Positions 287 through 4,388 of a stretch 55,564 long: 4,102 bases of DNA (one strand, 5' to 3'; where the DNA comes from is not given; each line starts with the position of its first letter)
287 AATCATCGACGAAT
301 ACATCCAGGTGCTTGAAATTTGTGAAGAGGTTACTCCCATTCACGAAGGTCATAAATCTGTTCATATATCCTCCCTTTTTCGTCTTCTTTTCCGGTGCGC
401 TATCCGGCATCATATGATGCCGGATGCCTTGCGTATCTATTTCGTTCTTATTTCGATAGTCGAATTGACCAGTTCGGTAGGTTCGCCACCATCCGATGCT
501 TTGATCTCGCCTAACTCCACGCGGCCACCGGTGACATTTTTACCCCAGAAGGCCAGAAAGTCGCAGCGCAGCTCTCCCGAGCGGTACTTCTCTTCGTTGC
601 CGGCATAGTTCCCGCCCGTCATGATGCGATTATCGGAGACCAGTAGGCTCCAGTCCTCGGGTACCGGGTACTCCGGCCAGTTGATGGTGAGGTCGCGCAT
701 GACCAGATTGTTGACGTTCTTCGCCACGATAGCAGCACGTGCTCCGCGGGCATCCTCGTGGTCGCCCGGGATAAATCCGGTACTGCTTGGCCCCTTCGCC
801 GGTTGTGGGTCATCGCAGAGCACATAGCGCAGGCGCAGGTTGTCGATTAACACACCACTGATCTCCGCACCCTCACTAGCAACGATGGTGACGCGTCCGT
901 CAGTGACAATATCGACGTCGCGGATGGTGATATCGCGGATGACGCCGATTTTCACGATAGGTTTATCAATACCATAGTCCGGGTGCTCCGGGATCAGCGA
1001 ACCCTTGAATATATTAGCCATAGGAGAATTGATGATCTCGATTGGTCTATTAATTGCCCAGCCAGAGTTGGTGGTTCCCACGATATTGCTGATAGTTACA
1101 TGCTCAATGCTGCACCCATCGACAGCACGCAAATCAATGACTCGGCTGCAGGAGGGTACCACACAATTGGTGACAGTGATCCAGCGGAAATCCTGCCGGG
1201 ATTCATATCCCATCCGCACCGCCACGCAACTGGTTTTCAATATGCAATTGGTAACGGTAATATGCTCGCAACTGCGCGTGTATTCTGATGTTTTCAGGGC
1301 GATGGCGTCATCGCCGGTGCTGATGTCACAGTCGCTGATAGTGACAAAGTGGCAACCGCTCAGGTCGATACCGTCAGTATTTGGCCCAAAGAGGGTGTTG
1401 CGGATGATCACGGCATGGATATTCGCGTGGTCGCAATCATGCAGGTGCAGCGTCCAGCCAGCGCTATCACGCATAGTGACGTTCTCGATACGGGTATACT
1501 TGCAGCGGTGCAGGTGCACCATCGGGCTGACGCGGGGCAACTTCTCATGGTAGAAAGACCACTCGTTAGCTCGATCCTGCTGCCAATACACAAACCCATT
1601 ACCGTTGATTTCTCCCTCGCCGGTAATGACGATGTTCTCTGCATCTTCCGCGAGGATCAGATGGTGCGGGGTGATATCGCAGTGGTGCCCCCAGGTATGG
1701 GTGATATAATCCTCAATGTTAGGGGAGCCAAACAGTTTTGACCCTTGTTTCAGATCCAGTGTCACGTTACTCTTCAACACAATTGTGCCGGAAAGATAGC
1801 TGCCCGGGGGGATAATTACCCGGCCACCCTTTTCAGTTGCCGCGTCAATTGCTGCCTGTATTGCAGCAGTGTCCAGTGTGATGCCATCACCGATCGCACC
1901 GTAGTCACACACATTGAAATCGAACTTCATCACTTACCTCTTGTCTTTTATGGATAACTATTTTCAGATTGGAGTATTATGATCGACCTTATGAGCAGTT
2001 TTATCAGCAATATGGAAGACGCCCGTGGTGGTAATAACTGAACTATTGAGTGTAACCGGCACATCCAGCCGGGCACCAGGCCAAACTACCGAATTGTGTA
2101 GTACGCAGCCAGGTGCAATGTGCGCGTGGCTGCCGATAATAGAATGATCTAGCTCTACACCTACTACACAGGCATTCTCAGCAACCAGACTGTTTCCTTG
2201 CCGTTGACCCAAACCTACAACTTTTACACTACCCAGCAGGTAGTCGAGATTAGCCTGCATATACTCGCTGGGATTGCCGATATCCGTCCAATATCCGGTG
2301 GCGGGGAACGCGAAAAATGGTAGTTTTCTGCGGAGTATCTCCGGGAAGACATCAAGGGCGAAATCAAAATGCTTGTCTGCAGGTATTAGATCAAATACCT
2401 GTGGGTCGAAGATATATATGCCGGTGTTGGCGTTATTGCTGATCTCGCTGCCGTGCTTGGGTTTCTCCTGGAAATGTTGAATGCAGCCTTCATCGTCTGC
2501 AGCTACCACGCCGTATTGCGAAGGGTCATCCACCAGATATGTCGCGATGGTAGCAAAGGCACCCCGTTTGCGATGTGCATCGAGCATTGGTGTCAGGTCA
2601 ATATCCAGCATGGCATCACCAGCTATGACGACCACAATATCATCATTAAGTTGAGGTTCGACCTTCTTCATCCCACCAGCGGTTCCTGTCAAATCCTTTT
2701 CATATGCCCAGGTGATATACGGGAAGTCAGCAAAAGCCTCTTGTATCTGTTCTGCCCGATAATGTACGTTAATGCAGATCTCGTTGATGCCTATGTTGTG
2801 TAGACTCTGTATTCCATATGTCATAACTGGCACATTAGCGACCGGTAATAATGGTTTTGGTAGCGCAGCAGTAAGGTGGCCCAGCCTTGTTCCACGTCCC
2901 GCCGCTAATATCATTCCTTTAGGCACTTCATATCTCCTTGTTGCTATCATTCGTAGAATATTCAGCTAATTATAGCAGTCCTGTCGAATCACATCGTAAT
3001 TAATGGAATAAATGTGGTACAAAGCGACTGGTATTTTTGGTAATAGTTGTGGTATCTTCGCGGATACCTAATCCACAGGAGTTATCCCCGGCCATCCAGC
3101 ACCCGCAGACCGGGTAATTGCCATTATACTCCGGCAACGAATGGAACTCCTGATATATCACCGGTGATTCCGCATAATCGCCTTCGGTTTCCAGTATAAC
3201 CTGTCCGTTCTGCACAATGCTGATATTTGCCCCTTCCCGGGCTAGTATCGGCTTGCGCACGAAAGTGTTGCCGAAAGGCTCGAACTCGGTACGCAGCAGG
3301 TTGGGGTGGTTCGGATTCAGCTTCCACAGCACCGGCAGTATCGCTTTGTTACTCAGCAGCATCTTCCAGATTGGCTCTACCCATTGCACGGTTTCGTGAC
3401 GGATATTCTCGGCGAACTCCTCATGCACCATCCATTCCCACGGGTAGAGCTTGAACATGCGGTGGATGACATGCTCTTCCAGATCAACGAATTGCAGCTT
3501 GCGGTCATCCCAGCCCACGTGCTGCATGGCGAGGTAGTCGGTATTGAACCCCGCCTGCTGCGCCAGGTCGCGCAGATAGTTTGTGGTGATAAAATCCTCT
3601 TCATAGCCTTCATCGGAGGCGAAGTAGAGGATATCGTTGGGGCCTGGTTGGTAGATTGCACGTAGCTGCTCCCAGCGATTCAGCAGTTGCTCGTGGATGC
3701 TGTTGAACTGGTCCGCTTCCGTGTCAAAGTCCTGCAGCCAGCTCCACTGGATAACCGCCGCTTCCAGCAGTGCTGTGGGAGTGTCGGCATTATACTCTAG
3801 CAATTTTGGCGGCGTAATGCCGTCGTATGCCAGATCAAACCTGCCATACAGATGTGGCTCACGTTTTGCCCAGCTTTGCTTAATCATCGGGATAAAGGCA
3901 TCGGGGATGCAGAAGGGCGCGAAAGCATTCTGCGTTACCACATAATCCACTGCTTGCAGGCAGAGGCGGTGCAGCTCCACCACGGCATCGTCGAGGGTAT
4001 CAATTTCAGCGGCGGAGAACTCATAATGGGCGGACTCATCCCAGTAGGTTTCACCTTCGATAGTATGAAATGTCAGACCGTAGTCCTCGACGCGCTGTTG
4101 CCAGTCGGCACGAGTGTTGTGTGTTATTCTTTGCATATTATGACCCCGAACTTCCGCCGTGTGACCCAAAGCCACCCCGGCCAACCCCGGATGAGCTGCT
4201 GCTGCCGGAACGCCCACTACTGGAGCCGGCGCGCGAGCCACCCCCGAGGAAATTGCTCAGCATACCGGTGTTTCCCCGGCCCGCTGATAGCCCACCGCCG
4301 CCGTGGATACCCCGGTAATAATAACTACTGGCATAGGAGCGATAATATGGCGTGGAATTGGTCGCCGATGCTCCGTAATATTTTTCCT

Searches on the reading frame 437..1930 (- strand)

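Call 54: search_protein_families(library=pfam, proteins=[window:437-1930:-], max_evalue=0.00001)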
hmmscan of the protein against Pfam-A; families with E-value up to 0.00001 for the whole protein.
window:437-1930:- (497 aa): 3 families
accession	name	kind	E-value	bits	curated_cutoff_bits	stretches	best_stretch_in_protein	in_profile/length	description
PF00295.23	Glyco_hydro_28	-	3e-21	76.3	22.9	1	73-233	42-184/324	Glycosyl hydrolases family 28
PF12708.12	Pect-lyase_RHGA_epim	-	2.9e-17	63.6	27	1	5-256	2-208/213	Rhamnogalacturonase A/epimerase, pectate lyase-like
PF13229.12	Beta_helix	-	2.4e-07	30.9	25.9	1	138-286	3-142/158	Right handed beta helix region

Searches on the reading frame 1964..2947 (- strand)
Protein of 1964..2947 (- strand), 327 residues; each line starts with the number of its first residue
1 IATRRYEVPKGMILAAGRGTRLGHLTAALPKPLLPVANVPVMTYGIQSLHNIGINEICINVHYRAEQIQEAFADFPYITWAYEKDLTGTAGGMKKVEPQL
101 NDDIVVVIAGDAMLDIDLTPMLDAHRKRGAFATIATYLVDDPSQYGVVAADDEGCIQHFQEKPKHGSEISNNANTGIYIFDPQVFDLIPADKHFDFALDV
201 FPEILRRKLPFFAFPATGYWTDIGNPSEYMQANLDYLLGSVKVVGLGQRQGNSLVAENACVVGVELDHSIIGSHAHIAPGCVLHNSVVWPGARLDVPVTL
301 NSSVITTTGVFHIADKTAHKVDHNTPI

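Call 54: search_protein_families(library=pfam, proteins=[window:1964-2947:-], max_evalue=0.00001)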
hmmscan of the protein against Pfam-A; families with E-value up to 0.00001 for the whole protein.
window:1964-2947:- (327 aa): 2 families
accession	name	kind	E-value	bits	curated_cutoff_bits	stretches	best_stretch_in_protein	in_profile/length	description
PF00483.29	NTP_transferase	-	8.9e-49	166.7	21.2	1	10-236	1-242/245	Nucleotidyl transferase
PF12804.13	NTP_transf_3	-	2.7e-12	47.6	27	1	11-136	1-122/160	MobA-like NTP transferase domain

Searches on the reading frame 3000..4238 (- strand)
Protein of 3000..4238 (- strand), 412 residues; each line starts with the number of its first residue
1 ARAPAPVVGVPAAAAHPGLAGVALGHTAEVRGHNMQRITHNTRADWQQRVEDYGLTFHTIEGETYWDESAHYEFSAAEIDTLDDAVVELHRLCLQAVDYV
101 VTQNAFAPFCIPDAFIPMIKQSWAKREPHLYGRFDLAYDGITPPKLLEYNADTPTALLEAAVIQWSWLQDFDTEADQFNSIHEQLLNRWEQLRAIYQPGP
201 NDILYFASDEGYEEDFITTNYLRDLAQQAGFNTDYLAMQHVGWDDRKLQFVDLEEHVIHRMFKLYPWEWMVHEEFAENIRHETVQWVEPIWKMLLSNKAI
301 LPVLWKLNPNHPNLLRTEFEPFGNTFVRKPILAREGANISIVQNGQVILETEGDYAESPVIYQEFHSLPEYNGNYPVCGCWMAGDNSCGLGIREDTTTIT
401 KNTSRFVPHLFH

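Call 54: search_protein_families(library=pfam, proteins=[window:3000-4238:-], max_evalue=0.00001)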
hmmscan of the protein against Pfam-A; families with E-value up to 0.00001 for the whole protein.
window:3000-4238:- (412 aa): 1 family
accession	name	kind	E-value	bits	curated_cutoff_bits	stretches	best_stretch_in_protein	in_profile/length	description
PF03738.19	GSP_synth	-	1.6e-151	505.1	29.3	1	46-410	1-370/371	Glutathionylspermidine synthase preATP-grasp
